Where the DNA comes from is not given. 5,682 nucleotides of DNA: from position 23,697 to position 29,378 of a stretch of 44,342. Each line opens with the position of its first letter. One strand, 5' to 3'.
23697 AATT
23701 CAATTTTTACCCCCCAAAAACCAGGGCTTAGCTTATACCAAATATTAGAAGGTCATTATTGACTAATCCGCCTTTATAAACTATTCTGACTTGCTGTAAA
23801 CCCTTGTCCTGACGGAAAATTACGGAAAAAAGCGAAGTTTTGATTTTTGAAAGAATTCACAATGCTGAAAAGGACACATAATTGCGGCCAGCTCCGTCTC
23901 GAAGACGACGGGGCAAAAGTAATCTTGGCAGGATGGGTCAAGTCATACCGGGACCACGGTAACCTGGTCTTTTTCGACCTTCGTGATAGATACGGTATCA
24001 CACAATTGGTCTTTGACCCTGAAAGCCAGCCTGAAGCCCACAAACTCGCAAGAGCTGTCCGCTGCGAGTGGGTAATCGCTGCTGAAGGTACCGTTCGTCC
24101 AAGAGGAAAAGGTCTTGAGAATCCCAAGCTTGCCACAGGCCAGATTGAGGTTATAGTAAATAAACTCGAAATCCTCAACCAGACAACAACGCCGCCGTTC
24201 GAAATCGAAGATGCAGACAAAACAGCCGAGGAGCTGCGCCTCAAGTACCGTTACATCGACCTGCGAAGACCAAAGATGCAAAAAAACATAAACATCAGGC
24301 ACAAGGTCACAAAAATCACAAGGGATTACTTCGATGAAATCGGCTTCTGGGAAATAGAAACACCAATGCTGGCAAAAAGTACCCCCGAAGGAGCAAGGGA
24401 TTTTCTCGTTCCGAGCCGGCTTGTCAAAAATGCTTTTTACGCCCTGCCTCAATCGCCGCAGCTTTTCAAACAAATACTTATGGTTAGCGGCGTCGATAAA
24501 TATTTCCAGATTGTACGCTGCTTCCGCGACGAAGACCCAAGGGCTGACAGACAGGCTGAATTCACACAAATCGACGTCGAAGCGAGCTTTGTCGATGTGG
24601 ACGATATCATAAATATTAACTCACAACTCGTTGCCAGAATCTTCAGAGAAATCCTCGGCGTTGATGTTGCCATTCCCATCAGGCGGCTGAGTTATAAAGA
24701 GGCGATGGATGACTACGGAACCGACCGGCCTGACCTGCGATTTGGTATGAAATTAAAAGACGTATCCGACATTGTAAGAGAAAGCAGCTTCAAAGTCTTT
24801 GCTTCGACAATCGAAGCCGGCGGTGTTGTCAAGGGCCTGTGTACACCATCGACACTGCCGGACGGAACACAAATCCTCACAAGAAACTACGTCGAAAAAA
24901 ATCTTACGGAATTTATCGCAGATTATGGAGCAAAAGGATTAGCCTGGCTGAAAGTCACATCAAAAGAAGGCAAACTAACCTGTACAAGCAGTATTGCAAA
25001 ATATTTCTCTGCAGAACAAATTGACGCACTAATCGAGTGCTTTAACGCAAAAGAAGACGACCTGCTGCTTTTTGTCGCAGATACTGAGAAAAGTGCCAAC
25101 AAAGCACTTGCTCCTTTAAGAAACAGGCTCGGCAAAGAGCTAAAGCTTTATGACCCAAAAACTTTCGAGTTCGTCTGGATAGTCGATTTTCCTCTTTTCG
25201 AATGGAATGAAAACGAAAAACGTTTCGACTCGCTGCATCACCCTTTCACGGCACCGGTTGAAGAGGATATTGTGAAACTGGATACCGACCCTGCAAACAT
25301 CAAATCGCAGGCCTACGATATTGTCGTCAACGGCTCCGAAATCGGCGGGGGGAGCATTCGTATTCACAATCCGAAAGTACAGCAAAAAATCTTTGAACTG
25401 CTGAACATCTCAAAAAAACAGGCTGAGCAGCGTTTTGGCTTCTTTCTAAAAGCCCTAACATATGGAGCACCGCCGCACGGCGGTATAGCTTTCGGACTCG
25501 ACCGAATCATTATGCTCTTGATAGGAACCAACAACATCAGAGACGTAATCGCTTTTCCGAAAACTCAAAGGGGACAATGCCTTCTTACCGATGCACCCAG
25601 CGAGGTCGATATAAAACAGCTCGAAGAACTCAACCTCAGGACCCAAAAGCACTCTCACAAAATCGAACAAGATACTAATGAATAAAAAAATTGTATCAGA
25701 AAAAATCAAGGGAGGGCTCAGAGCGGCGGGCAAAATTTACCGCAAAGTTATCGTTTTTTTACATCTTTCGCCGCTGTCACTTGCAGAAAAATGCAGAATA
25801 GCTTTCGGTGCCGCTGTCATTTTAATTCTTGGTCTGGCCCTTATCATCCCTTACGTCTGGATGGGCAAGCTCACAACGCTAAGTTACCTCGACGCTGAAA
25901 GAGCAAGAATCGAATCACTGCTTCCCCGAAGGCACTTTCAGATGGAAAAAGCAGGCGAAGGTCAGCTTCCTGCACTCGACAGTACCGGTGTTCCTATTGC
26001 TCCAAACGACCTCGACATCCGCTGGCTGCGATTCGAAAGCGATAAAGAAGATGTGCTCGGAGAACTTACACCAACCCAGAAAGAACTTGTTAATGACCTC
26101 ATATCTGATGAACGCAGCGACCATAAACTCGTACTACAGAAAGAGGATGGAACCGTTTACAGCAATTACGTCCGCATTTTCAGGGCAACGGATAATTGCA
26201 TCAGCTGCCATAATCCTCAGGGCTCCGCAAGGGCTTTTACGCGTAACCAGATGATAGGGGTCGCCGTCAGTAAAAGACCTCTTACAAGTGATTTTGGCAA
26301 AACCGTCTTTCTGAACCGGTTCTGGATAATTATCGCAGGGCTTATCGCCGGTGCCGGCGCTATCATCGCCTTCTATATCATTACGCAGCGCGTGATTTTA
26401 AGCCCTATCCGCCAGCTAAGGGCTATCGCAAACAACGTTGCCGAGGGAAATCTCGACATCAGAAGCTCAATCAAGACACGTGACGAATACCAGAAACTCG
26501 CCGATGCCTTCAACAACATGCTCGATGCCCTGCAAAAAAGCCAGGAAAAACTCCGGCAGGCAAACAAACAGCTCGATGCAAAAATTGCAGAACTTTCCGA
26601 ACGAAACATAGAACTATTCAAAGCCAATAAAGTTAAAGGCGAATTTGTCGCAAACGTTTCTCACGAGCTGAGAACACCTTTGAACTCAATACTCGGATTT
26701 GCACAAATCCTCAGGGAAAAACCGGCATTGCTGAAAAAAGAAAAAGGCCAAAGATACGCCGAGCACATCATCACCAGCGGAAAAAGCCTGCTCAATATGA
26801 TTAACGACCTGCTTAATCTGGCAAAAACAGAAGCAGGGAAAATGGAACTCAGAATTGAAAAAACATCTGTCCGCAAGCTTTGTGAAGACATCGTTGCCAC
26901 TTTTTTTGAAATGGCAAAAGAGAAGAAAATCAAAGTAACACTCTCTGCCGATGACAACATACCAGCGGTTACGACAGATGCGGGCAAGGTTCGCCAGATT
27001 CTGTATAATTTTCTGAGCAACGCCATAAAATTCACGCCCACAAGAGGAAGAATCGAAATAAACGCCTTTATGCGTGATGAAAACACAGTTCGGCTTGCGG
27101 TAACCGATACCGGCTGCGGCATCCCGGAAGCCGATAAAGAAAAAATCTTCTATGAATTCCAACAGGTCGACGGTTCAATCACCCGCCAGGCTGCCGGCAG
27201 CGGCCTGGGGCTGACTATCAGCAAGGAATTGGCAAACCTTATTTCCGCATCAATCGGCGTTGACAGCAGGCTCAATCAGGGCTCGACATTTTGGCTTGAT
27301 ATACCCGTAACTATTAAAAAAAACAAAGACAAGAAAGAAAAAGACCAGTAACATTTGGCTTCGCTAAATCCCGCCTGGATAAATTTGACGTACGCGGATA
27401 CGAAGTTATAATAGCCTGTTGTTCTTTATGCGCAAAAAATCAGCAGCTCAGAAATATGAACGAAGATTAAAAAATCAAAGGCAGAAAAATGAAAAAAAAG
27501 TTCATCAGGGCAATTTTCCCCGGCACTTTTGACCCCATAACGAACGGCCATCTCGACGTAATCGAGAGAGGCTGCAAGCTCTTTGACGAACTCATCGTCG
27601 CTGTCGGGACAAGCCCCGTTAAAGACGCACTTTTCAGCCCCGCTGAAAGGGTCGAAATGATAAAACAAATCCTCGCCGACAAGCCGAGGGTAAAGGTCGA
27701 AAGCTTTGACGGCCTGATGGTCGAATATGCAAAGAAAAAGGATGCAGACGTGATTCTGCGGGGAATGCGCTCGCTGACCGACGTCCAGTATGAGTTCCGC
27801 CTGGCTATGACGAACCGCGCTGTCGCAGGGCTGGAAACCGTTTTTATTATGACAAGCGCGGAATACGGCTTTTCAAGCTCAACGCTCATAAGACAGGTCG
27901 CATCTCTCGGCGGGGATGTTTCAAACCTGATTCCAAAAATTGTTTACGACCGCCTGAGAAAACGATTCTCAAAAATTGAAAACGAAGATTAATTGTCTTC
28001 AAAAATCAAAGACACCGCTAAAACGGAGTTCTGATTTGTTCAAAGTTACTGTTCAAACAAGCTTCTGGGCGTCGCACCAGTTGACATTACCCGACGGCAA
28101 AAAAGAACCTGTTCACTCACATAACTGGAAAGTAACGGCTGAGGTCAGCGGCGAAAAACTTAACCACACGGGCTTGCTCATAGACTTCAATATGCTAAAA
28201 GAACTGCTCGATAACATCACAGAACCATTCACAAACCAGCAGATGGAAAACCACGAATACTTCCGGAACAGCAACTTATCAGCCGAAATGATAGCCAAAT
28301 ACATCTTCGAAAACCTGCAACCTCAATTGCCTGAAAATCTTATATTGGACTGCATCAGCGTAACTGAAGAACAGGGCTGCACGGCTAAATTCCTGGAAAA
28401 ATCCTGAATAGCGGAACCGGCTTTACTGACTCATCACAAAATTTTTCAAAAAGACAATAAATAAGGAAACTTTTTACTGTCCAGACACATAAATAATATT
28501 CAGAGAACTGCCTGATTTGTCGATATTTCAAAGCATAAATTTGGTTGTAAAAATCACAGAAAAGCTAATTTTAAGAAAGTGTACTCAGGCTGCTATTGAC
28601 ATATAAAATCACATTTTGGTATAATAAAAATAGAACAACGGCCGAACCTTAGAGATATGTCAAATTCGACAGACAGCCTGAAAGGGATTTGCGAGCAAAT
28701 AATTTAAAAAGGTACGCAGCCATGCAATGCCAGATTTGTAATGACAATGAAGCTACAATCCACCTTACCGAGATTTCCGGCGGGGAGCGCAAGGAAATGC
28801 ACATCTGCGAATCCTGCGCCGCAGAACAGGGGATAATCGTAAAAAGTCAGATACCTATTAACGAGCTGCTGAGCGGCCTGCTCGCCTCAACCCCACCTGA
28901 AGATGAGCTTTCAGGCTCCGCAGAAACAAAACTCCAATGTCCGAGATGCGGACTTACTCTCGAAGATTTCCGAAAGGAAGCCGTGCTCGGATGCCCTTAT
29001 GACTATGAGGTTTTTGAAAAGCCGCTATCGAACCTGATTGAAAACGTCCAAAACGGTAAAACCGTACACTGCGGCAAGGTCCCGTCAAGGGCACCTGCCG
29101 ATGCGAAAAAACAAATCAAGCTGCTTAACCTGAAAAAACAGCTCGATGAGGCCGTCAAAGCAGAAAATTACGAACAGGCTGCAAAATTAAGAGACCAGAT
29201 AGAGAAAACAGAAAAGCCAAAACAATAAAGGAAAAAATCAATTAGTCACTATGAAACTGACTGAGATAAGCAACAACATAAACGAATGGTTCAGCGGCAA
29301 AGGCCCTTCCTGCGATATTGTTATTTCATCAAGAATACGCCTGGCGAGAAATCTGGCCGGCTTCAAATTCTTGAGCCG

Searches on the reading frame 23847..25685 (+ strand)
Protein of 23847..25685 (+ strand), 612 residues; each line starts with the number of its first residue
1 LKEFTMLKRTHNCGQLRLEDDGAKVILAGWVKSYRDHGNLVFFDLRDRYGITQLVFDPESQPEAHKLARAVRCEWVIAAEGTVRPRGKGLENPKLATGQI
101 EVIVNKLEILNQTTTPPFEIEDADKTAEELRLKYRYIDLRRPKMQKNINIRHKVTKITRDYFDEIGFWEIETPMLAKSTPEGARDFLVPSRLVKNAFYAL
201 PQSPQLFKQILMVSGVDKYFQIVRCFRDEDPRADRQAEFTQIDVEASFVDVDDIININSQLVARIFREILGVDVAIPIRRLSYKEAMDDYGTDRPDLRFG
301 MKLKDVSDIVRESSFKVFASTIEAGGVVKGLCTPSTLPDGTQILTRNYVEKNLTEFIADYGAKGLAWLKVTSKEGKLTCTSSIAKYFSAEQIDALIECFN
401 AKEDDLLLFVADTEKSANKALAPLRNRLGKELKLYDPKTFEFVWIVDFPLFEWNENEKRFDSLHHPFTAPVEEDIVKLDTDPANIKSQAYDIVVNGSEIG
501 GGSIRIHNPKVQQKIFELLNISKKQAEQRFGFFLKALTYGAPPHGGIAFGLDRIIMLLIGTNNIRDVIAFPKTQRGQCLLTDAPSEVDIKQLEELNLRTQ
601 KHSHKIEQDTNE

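Call 62: search_protein_families(library=pfam, proteins=[window:23847-25685:+], max_evalue=0.00001)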
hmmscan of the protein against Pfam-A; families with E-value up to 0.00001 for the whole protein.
window:23847-25685:+ (612 aa): 3 families
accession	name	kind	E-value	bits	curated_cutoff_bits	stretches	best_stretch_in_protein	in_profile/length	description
PF00152.25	tRNA-synt_2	-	5.4e-122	407.1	25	1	128-574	2-308/308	tRNA synthetases class II (D, K and N)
PF02938.19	GAD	-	9.4e-19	67.9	23.4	1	318-421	1-95/95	GAD domain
PF01336.31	tRNA_anti-codon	-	8.5e-16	58.1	27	1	25-110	1-75/75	OB-fold nucleic acid binding domain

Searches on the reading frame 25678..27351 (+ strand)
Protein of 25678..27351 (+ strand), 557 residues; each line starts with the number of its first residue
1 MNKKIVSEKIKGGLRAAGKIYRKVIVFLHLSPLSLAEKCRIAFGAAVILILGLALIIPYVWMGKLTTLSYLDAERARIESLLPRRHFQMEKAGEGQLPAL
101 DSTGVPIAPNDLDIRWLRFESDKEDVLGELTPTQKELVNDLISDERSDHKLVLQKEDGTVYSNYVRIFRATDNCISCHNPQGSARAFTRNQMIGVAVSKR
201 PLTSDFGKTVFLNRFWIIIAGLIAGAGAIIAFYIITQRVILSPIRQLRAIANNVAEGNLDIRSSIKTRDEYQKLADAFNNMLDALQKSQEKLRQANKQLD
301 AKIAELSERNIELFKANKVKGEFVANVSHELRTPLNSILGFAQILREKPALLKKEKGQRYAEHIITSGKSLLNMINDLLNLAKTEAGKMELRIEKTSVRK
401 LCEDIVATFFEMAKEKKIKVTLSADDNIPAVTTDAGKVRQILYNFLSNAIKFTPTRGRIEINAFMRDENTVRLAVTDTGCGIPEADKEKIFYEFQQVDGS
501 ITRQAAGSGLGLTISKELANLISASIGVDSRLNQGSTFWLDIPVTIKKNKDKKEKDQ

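Call 62: search_protein_families(library=pfam, proteins=[window:25678-27351:+], max_evalue=0.00001)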
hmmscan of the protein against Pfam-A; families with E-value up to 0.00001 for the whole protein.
window:25678-27351:+ (557 aa): 3 families
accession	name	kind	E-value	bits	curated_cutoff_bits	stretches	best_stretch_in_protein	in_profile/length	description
PF02518.31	HATPase_c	-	1.5e-25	90.3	26.4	1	434-545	2-110/111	Histidine kinase-, DNA gyrase B-, and HSP90-like ATPase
PF00512.31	HisKA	-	7.6e-21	74.4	26.9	1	320-387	2-66/66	His Kinase A (phospho-acceptor) domain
PF00672.30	HAMP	-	1.7e-12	47.9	25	1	238-286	4-52/53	HAMP domain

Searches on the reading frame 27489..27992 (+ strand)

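Call 63: search_protein_families(library=pfam, proteins=[window:27489-27992:+], max_evalue=0.00001)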
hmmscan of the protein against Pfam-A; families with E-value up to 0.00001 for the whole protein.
window:27489-27992:+ (167 aa): 1 family
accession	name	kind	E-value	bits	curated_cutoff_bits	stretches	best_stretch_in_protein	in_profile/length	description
PF01467.32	CTP_transf_like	-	3.4e-29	102.1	21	1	9-136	1-132/133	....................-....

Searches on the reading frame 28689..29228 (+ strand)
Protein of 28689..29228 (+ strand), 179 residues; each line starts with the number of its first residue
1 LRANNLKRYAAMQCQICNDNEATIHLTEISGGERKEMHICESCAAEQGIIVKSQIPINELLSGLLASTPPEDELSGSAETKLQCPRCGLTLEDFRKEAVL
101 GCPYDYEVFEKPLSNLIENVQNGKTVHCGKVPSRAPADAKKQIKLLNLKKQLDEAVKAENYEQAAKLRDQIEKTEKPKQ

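Call 63: search_protein_families(library=pfam, proteins=[window:28689-29228:+], max_evalue=0.00001)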
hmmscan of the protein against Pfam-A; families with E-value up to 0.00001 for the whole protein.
window:28689-29228:+ (179 aa): 1 family
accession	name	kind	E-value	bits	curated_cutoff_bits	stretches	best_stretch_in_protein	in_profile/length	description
PF02151.25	UVR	-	1e-08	35.1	21.5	1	146-173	5-32/36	UvrB/uvrC motif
